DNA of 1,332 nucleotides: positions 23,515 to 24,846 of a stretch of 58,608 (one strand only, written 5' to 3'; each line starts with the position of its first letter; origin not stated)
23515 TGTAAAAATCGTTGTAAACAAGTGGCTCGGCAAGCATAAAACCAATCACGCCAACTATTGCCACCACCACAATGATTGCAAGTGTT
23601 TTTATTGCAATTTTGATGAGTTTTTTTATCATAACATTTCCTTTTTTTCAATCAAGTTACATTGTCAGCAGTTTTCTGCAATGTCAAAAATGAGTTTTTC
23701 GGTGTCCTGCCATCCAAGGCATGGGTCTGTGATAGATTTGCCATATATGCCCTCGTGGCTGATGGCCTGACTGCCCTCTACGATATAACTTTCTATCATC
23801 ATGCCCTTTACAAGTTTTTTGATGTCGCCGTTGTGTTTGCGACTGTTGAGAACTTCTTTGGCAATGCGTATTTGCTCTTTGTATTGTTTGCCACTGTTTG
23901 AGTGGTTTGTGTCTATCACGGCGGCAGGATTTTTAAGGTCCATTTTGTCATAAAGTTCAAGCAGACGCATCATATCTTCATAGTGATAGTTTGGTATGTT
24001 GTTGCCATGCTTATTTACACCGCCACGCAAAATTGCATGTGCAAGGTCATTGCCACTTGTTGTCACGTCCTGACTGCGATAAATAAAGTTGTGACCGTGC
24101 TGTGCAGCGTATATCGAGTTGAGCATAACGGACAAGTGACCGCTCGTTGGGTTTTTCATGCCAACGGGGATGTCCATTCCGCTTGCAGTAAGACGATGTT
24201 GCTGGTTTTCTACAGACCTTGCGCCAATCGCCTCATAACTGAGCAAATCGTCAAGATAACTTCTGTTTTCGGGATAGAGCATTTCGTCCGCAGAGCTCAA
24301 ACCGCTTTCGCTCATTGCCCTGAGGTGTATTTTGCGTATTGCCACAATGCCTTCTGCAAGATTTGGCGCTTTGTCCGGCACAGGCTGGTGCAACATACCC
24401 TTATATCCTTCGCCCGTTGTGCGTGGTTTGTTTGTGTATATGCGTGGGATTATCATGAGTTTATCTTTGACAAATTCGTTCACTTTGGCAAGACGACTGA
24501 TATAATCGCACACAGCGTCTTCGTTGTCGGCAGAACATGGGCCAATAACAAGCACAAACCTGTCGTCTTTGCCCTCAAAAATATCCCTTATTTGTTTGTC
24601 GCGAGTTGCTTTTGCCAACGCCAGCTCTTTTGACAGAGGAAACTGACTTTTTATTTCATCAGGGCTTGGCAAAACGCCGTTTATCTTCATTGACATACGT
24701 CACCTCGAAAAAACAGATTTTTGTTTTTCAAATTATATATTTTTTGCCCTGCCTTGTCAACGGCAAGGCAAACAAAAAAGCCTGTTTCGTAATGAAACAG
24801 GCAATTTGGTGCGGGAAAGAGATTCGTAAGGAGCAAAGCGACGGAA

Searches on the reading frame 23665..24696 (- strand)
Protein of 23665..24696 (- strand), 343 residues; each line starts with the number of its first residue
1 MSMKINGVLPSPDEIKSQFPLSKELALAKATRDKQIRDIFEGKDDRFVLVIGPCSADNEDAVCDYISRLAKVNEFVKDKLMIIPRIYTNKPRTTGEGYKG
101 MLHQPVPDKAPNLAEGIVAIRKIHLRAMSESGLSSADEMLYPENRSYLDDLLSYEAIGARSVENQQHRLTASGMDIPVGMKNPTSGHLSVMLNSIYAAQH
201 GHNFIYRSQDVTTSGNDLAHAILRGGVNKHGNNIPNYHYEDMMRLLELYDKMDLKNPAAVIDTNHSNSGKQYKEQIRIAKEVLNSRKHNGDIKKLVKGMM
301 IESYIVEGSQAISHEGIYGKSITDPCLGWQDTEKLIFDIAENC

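Call 18: search_protein_families(library=pfam, proteins=[window:23665-24696:-], max_evalue=0.00001)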
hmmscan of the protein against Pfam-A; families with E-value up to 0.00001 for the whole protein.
window:23665-24696:- (343 aa): 1 family
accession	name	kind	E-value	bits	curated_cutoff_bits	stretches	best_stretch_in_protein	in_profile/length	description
PF00793.26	DAHP_synth_1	-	1.6e-46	158.8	25.5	1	35-334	8-267/270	DAHP synthetase I family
